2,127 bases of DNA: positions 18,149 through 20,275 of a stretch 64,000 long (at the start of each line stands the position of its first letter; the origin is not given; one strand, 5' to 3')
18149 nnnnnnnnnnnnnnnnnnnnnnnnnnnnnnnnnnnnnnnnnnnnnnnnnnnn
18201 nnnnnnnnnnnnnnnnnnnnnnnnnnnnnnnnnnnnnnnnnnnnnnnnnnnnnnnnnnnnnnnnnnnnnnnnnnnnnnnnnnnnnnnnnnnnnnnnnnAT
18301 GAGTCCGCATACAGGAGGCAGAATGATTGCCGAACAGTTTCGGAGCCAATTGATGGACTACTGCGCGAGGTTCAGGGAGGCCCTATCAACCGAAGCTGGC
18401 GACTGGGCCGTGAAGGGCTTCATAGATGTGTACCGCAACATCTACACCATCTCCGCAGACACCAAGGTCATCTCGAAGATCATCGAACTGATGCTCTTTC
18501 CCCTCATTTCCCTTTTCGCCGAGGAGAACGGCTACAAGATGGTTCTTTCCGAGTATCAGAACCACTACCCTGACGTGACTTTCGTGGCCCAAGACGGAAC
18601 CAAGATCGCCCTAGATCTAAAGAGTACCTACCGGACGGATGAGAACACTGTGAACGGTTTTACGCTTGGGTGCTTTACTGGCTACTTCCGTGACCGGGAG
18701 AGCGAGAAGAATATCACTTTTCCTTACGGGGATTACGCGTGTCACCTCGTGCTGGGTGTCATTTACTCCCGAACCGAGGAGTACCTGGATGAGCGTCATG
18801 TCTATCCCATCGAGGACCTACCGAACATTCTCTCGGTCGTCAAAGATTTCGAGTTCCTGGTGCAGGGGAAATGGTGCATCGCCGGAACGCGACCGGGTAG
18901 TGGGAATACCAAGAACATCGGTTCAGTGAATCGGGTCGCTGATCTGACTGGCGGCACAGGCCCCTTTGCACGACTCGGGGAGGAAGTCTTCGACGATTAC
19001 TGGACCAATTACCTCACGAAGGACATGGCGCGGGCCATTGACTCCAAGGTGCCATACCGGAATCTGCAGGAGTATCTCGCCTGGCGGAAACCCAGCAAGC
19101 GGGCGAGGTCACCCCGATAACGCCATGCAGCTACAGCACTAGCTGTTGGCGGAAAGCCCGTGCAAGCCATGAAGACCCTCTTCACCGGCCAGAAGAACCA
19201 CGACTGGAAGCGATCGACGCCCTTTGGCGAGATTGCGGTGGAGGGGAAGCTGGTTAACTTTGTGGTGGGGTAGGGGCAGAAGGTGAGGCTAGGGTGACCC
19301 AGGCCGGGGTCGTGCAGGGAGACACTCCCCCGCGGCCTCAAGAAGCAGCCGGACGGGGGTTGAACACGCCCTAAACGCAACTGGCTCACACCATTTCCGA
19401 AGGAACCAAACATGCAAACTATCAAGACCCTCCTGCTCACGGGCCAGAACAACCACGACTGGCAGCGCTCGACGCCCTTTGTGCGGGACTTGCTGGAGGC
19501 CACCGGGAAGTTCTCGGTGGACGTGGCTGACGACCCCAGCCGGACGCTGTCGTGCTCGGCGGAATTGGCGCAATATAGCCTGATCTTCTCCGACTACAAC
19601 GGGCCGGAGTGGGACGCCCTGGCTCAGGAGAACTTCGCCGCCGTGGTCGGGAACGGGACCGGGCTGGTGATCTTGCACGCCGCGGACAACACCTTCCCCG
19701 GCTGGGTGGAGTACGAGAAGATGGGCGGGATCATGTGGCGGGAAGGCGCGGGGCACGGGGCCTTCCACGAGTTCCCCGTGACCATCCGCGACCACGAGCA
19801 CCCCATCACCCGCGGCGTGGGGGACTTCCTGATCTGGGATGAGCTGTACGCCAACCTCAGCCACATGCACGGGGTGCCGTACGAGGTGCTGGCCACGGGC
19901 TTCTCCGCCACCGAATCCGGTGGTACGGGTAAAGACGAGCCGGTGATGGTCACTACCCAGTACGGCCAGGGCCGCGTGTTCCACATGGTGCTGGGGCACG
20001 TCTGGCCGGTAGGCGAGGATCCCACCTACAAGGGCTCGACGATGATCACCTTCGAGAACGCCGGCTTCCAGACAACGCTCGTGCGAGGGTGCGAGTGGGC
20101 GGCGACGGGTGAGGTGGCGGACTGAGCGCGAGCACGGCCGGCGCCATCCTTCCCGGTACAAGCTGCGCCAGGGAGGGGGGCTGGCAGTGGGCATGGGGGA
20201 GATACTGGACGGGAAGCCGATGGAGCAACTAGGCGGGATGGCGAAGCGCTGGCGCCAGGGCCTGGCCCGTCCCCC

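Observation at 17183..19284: EcoRV-family R-M cassette inserted behind leuS, bounded by about 52-bp direct repeats, with a chimeric thuA'/leuS' scar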

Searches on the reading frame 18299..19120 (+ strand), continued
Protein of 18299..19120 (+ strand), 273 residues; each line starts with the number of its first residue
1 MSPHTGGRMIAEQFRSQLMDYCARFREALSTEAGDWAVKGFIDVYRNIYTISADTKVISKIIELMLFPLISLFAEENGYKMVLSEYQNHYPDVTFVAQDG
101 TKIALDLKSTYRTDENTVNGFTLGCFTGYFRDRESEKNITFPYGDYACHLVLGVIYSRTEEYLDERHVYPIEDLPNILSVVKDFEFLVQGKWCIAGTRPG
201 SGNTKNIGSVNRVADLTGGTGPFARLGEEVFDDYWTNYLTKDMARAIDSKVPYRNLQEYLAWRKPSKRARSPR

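Call 59: list_cluster_members(proteins=[P0001, P0121, P0123, P0002])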
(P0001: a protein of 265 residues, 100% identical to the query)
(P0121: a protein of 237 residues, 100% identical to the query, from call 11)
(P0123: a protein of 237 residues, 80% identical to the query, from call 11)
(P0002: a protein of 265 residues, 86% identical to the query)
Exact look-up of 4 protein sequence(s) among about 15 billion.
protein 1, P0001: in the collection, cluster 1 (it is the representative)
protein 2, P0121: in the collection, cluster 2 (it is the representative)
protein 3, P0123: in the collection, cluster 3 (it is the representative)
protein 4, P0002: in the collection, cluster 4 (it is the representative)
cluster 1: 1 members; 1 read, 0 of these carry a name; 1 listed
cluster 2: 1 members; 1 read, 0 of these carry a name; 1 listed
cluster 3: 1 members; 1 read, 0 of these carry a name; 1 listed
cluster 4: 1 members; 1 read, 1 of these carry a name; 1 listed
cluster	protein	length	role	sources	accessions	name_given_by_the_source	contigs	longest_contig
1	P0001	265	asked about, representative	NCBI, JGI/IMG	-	-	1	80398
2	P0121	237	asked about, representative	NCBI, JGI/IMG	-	-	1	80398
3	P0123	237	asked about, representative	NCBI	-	-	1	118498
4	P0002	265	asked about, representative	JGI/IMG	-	hypothetical protein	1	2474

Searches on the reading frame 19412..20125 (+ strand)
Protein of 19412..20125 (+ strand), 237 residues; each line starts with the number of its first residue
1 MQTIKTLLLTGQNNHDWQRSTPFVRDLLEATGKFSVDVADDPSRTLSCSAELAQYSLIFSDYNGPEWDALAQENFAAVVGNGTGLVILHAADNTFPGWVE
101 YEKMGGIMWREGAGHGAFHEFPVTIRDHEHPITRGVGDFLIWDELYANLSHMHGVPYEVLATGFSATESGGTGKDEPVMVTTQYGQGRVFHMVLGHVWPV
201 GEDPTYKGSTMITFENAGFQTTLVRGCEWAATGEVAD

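Call 6: search_protein_families(library=pfam, proteins=[window:19412-20125:+], max_evalue=0.01)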
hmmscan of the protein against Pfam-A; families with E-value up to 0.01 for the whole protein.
window:19412-20125:+ (237 aa): 1 family
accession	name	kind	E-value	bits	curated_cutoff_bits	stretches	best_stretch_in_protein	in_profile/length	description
PF06283.17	ThuA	-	1e-27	98.2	33.4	1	7-205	3-197/209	Trehalose utilisation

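Call 8: find_encoding_contigs(protein=window:19412-20125:+, flank=6000, max_places=10)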
Protein window:19412-20125:+ (237 aa): no gene with exactly this product is on record in the collection.

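Call 11: find_homologous_proteins(query=window:19412-20125:+, max_evalue=1e-20)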
Query window:19412-20125:+ (237 aa): 946 proteins with E <= 1e-20 among 1379 candidates; the best 120 are listed.
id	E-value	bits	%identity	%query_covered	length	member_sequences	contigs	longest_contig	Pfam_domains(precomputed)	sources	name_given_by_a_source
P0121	1.0e-161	554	100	100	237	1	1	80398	PF06283.18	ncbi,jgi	-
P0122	5.0e-139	480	86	100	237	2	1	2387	PF06283.18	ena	-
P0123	8.0e-128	443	80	99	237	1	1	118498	PF06283.18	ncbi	-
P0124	1.5e-127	443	79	99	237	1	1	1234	PF06283.18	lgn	-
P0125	3.8e-125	435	79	99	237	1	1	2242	PF06283.18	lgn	-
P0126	1.2e-120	420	75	100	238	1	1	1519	PF06283.18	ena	-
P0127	1.1e-119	417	74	100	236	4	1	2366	PF06283.18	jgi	jgi:type 1 glutamine amidotransferase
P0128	1.8e-117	410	74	100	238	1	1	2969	PF06283.18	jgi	jgi:type 1 glutamine amidotransferase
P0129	8.9e-110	384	77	88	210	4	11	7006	PF06283.18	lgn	-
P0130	1.5e-109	384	70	98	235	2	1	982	PF06283.18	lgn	-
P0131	2.3e-109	383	70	98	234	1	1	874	PF06283.18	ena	-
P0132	2.7e-108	379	66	99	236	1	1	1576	PF06283.18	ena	-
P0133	3.3e-107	376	68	98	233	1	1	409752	PF06283.18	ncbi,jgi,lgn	ncbi:MAG TPA: ThuA domain-containing protein [Armatimonadota bacterium]|jgi:type 1 glutamine amidotr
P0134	1.7e-106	374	65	99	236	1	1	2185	PF06283.18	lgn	-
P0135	2.0e-106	373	66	99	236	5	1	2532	PF06283.18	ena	-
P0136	3.1e-106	373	68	98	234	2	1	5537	PF06283.18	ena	-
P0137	3.4e-106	373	69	98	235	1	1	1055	PF06283.18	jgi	jgi:uncharacterized protein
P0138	4.6e-106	372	68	100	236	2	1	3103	PF06283.18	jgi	-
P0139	6.4e-106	372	68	99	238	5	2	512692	PF06283.18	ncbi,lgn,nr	ncbi:MAG: ThuA domain-containing protein [Armatimonadetes bacterium]|nr:ThuA domain-containing prote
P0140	6.7e-106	372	68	98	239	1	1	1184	PF06283.18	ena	-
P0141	7.9e-106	371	68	98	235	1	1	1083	PF06283.18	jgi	jgi:uncharacterized protein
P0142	8.6e-106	371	67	99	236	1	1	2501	PF06283.18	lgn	-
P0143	1.4e-105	371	67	100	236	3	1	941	PF06283.18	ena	-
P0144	2.3e-105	370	66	100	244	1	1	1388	PF06283.18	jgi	-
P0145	4.0e-105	369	66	99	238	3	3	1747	PF06283.18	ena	-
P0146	4.5e-105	369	66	100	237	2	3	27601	PF06283.18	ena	-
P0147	4.5e-105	369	68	98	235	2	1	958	PF06283.18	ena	-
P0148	7.5e-105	368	65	98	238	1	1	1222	PF06283.18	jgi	jgi:uncharacterized protein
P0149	1.7e-104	367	66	98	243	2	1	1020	PF06283.18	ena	-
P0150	1.8e-104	367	68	100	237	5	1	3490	PF06283.18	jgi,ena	jgi:type 1 glutamine amidotransferase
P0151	2.3e-104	367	66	98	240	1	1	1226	PF06283.18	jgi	jgi:type 1 glutamine amidotransferase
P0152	2.7e-104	366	66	99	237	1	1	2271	PF06283.18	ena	-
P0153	5.9e-104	365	67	100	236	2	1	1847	PF06283.18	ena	-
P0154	2.0e-103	364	65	100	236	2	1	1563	PF06283.18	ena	-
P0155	2.9e-103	363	64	100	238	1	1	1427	PF06283.18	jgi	jgi:type 1 glutamine amidotransferase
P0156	5.9e-103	362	64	100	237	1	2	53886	PF06283.18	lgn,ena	-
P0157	6.2e-103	362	65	99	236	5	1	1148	PF06283.18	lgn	-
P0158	6.6e-103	362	66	100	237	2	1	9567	PF06283.18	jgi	jgi:uncharacterized protein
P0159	1.0e-102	361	68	98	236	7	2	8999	PF06283.18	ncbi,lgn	ncbi:MAG: ThuA domain-containing protein [Armatimonadia bacterium]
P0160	1.3e-102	361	65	99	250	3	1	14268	PF06283.18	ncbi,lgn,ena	-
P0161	1.5e-102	361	66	100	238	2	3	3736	PF06283.18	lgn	-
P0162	2.2e-102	360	67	100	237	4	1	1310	PF06283.18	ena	-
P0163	3.3e-102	360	66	99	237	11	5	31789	PF06283.18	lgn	-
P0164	3.7e-102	359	66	98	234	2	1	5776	PF06283.18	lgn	-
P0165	4.4e-102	359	65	100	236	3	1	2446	PF06283.18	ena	-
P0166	4.6e-102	359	66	99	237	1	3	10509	PF06283.18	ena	-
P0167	4.7e-102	359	65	99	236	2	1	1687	PF06283.18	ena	-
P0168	7.4e-102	358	66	96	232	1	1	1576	PF06283.18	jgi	-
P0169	9.3e-102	358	66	100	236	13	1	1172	PF06283.18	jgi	-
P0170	2.0e-101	357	67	100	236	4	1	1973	PF06283.18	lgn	-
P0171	2.4e-101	357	65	98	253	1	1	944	PF06283.18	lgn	-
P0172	2.5e-101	357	65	96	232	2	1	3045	PF06283.18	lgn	-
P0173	4.7e-101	356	66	99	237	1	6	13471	PF06283.18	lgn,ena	-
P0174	5.0e-101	356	64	100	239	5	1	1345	PF06283.18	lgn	-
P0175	5.6e-101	355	67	100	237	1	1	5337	PF06283.18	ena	-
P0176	6.7e-101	355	65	99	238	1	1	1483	PF06283.18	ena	-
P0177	1.0e-100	355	66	99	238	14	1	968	PF06283.18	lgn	-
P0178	1.2e-100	354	64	100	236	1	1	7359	PF06283.18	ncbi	-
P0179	2.7e-100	353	64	99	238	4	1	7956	PF06283.18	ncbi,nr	ncbi:MAG TPA: ThuA domain-containing protein [Phycisphaerae bacterium]|nr:ThuA domain-containing pro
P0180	3.0e-100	353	63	99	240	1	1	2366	PF06283.18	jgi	jgi:type 1 glutamine amidotransferase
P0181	5.0e-100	352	65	99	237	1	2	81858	PF06283.18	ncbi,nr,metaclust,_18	ncbi:MAG: ThuA domain-containing protein [candidate division WS1 bacterium]|nr:ThuA domain-containin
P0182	7.5e-100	352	66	96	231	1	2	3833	PF06283.18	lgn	-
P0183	9.2e-100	351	63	100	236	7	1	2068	PF06283.18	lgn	-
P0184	9.7e-100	351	65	100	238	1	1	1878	PF06283.18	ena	-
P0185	1.5e-99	351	62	100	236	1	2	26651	PF06283.18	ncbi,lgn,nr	ncbi:MAG: ThuA domain-containing protein [Planctomycetes bacterium]|nr:ThuA domain-containing protei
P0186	1.5e-99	351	65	99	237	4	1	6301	PF06283.18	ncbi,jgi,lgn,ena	ncbi:MAG: ThuA domain-containing protein [bacterium]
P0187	1.6e-99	351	65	100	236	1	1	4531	PF06283.18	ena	-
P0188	2.1e-99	350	65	100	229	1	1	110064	PF06283.18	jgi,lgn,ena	-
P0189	2.1e-99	350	62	99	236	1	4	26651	PF06283.18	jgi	-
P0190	2.1e-99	350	63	100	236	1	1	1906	PF06283.18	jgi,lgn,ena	-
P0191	3.8e-99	349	63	100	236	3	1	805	PF06283.18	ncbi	-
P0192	4.3e-99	349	64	100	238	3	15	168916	PF06283.18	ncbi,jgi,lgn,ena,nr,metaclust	ncbi:MAG: ThuA domain-containing protein [Lentisphaerae bacterium]|jgi:uncharacterized protein|nr:Th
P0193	5.3e-99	349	63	100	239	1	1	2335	PF06283.18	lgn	-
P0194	1.0e-98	348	67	100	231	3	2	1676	PF06283.18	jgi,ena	-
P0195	1.2e-98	348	62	100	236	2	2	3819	PF06283.18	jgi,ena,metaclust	metaclust:\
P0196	2.1e-98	347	65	99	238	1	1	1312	PF06283.18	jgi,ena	-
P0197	3.5e-98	346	65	100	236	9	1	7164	PF06283.18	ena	-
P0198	3.7e-98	346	62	99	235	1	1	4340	PF06283.18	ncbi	-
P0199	3.8e-98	346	63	99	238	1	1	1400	PF06283.18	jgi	-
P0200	4.7e-98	346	62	100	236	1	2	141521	PF06283.18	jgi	-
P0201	6.2e-98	346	63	100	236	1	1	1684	PF06283.18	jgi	jgi:type 1 glutamine amidotransferase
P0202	7.9e-98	345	64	100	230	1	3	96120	PF06283.18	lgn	-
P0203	8.3e-98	345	64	98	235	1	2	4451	PF06283.18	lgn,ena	-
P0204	8.8e-98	345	62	99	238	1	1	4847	PF06283.18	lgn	-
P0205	1.2e-97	345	65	99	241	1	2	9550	PF06283.18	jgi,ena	-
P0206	2.0e-97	344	63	99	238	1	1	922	PF06283.18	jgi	jgi:type 1 glutamine amidotransferase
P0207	2.1e-97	344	63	99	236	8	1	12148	PF06283.18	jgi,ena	-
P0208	2.2e-97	344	61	99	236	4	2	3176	PF06283.18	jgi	jgi:type 1 glutamine amidotransferase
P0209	2.2e-97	344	66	96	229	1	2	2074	PF06283.18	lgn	-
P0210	2.3e-97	344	63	99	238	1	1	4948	PF06283.18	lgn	-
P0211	3.3e-97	343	65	98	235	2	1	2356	PF06283.18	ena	-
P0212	3.7e-97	343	63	98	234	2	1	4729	PF06283.18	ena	-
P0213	4.8e-97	343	61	100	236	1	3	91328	PF06283.18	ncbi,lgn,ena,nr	ncbi:MAG TPA: ThuA domain-containing protein [Planctomycetota bacterium]|nr:ThuA domain-containing p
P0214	6.3e-97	342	63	100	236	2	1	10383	PF06283.18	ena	-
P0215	6.5e-97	342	62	99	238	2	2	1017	PF06283.18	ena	-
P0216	7.7e-97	342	60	100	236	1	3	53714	PF06283.18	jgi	-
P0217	1.1e-96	341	62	99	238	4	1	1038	PF06283.18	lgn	-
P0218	1.1e-96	341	61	100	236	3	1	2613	PF06283.18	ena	-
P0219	1.3e-96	341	66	100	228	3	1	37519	PF06283.18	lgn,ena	-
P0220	1.4e-96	341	61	100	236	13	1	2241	PF06283.18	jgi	jgi:type 1 glutamine amidotransferase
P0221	1.4e-96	341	61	100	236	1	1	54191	PF06283.18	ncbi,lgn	-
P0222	1.6e-96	341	64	100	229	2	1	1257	PF06283.18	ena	-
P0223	3.0e-96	340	61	100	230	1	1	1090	PF06283.18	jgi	-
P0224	4.1e-96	340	61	100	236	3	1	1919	PF06283.18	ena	-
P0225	4.6e-96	339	61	100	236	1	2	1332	PF06283.18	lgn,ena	-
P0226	8.3e-96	339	61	99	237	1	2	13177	PF06283.18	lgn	-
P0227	1.0e-95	338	62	100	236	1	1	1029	PF06283.18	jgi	jgi:type 1 glutamine amidotransferase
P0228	1.3e-95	338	62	99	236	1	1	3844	PF06283.18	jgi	-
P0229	1.5e-95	338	62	99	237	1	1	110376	PF06283.18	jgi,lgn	jgi:type 1 glutamine amidotransferase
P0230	1.6e-95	338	62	100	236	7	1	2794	PF06283.18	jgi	-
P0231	2.9e-95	337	61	99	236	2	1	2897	PF06283.18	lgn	-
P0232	3.0e-95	337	62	99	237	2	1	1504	PF06283.18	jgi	-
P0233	3.2e-95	337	63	100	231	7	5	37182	PF06283.18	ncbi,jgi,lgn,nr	ncbi:ThuA domain-containing protein [Candidatus Poribacteria bacterium]|nr:ThuA domain-containing pr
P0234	5.3e-95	336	61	100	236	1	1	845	PF06283.18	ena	-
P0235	6.2e-95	336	62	99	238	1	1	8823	PF06283.18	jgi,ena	-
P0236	1.2e-94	335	62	100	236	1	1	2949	PF06283.18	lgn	-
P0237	1.3e-94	335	60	99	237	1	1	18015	PF06283.18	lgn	-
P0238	1.6e-94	334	61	100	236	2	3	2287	PF06283.18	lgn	-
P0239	1.6e-94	334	62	100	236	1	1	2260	PF06283.18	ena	-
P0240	1.6e-94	334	62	100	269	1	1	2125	PF06283.18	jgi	jgi:type 1 glutamine amidotransferase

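Call 13: find_encoding_contigs(protein=P0123, flank=8000, max_places=5)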
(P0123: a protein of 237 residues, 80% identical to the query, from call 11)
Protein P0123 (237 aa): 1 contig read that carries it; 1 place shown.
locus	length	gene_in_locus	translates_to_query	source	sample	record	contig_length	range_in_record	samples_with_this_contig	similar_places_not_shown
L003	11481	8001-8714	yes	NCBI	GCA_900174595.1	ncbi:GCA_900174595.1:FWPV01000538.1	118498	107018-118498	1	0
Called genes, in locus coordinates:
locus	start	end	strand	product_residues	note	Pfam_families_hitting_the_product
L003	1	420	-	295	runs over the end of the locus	PF01695:IstB_IS21 (weak), PF02562:PhoH, PF13604:AAA_30, PF13245:AAA_19 (weak)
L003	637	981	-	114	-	PF11969:DcpS_C, PF01230:HIT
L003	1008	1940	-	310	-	PF00022:Actin, PF06723:MreB_Mbl, PF00012:HSP70 (weak), PF11104:PilM_2 (faint), PF14450:FtsA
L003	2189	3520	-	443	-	PF01523:PmbA_TldD_1st (weak), PF19290:PmbA_TldD_2nd (weak), PF19289:PmbA_TldD_3rd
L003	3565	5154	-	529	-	PF01523:PmbA_TldD_1st, PF19290:PmbA_TldD_2nd, PF19289:PmbA_TldD_3rd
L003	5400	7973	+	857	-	PF00133:tRNA-synt_1, PF01406:tRNA-synt_1e (faint), PF09334:tRNA-synt_1g, PF13603:tRNA-synt_1_2, PF00133:tRNA-synt_1, PF08264:Anticodon_1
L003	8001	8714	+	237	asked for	PF06283:ThuA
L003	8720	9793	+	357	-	PF01208:URO-D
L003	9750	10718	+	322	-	PF08240:ADH_N (weak), PF00107:ADH_zinc_N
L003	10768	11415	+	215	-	PF10531:SLBB, PF22461:SLBB_2 (weak), PF00633:HHH (faint), PF12836:HHH_3, PF03934:T2SSK (weak)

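Call 14: find_encoding_contigs(protein=P0122, flank=6000, max_places=5)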
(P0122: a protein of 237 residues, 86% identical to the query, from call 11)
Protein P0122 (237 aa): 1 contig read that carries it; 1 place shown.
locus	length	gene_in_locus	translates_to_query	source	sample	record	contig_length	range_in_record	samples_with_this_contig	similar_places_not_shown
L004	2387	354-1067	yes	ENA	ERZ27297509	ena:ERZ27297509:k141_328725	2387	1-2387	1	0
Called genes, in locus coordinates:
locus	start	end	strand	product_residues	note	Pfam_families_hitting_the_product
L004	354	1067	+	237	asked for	PF06283:ThuA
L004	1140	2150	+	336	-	PF08240:ADH_N (weak), PF00107:ADH_zinc_N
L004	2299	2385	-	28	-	?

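Call 21: find_related_loci(query=window:19412-20125:+, collection=genome_contigs, flank=6000)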
Query window:19412-20125:+ (237 aa) in genome_contigs; peptide patterns used: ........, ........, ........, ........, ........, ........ (x = any residue, [..] = any of these).
97 stretches matched a pattern; 58 encode a relative of the query (tblastn E <= 1e-3); 58 distinct loci.
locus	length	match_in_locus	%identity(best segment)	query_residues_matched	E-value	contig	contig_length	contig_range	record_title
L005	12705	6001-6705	65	3-237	4e-103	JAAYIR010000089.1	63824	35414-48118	MAG: candidate division WS1 bacterium isolate AS10tlH2TH_13 54232_AS10, whole genome shotgun sequence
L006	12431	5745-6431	58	1-237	4e-92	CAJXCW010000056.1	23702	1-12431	TPA_asm: uncultured bacterium isolate ERR599008_bin.45_MetaBAT_v2.12.1_MAG genome assembly, contig: NODE_2147_length_237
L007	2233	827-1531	48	2-235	2e-73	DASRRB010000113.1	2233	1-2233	MAG TPA_asm: Planctomycetota bacterium isolate SMAG_U4475 k141_64948, whole genome shotgun sequence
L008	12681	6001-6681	47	4-235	1e-68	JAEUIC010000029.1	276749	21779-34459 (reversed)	MAG: Planctomycetota bacterium isolate new MAG-33 k141_4509329, whole genome shotgun sequence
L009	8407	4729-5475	40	4-236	3e-53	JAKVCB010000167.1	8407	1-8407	MAG: Pirellulales bacterium isolate ALOHA_ZT_43 ZT-Pirellulales-1_167, whole genome shotgun sequence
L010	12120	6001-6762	38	4-235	9e-51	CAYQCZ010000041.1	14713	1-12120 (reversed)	MAG TPA_asm: uncultured Verrucomicrobiota bacterium isolate SRP319275_co1_36 genome assembly, contig: NODE_4619_length_1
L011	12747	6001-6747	41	4-235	2e-50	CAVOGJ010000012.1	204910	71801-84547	MAG: uncultured Planctomycetales bacterium isolate MFD09779.bin.2.185 genome assembly, contig: contig_2765, whole genome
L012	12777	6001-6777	37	2-236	6e-50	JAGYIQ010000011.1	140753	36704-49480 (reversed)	MAG: Pirellulaceae bacterium isolate M30B19 11, whole genome shotgun sequence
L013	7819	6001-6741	41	4-235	2e-49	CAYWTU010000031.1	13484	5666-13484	MAG TPA_asm: uncultured Pirellulales bacterium isolate SRP150892_co2_82 genome assembly, contig: NODE_6722_length_13484_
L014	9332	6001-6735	41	3-235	3e-49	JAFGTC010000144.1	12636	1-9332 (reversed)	MAG: Candidatus Omnitrophota bacterium isolate Zod_Metabat.949 k87_7295679, whole genome shotgun sequence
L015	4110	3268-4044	38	2-235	1e-48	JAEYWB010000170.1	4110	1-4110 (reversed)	MAG: Planctomycetota bacterium isolate OH_CBlB_250 k127_334509, whole genome shotgun sequence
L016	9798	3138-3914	38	2-235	8e-49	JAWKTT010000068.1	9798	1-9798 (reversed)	MAG: Planctomycetaceae bacterium isolate ABC1.129 ABC1.129.fa-68, whole genome shotgun sequence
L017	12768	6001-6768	37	2-235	2e-48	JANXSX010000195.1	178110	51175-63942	MAG: Isosphaeraceae bacterium isolate 338R_metabat_119 338R_k141_97009, whole genome shotgun sequence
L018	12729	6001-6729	40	8-235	2e-47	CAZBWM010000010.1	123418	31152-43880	MAG TPA_asm: uncultured Planctomycetaceae bacterium isolate binchicken_co322_16 genome assembly, contig: NODE_257_length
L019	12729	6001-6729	37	4-235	3e-47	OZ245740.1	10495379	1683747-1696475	MAG: Limisphaerales bacterium isolate 18d4b110-818c-4cb3-93cd-e2494454740f genome assembly, chromosome: 1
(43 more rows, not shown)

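Call 24: find_encoding_contigs(protein=P0125, flank=3000, max_places=4)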
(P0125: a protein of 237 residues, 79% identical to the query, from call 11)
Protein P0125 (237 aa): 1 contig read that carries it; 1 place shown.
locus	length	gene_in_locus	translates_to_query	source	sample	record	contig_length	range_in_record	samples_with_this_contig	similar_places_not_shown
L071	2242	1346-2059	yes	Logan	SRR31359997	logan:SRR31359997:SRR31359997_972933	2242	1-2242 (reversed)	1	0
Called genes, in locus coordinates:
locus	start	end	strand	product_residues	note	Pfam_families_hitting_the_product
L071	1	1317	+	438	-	?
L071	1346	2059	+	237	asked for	PF06283:ThuA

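Call 60: find_encoding_contigs(protein=P0129, flank=5000, max_places=6)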
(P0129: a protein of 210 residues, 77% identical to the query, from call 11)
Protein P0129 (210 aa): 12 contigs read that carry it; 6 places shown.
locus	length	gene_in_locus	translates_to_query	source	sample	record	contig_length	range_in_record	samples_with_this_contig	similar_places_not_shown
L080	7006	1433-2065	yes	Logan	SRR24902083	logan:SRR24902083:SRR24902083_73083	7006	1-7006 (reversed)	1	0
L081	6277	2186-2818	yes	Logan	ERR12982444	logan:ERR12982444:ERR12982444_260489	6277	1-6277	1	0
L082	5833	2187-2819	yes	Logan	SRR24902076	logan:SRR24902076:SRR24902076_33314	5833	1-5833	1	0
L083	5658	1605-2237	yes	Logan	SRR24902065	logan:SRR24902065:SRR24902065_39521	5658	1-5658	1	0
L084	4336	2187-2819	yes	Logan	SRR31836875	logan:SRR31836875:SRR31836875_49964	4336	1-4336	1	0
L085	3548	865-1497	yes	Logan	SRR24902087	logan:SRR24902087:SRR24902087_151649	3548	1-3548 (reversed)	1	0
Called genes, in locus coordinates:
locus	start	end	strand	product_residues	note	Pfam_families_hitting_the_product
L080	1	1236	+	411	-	?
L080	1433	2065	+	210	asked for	PF06283:ThuA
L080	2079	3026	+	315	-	PF01208:URO-D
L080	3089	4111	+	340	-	PF08240:ADH_N (weak), PF00107:ADH_zinc_N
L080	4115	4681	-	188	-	PF08534:Redoxin, PF00578:AhpC-TSA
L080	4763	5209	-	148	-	PF00692:dUTPase, PF22769:DCD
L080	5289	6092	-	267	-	PF00977:His_biosynth, PF02581:TMP-TENI (faint), PF01180:DHO_dh (faint), PF03060:NMO (faint)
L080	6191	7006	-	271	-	?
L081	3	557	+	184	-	?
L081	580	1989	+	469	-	PF00884:Sulfatase, PF01663:Phosphodiest (faint), PF16347:SGSH_C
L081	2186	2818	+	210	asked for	PF06283:ThuA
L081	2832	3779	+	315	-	PF01208:URO-D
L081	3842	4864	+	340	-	PF08240:ADH_N (weak), PF00107:ADH_zinc_N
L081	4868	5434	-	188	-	PF08534:Redoxin, PF00578:AhpC-TSA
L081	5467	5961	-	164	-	PF00692:dUTPase, PF22769:DCD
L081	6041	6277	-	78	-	?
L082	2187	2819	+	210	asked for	PF06283:ThuA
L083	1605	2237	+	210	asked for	PF06283:ThuA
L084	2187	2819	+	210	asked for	PF06283:ThuA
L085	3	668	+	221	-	?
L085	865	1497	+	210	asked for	PF06283:ThuA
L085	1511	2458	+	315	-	PF01208:URO-D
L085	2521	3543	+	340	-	PF08240:ADH_N (weak), PF00107:ADH_zinc_N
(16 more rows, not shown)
